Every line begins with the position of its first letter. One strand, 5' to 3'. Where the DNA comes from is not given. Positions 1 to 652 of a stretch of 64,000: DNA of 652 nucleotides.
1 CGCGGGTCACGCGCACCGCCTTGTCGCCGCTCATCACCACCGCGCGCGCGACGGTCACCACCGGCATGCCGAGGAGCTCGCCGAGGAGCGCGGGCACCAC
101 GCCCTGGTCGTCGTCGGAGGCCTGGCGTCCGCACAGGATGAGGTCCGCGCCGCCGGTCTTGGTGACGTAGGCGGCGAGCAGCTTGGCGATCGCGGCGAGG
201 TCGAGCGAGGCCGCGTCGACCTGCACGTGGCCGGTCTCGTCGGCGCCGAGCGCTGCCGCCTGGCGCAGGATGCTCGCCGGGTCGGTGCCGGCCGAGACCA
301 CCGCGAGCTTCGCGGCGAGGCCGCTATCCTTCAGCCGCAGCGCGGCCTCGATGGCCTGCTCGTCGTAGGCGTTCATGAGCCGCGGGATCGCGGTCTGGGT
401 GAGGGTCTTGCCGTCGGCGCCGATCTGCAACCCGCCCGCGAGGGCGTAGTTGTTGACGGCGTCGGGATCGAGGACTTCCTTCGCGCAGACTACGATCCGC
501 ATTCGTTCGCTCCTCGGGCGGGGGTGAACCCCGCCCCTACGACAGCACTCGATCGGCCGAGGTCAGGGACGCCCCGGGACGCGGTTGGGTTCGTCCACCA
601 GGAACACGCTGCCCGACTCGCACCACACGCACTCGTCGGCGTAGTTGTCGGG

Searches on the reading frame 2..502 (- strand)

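Call 8: search_protein_families(library=pfam, proteins=[window:2-502:-], max_evalue=0.00001)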
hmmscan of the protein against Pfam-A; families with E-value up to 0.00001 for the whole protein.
window:2-502:- (167 aa): 1 family
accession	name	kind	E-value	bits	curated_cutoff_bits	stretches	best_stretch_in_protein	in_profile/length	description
PF01012.27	ETF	-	5.4e-20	72.4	26.7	1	38-167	8-133/181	Electron transfer flavoprotein domain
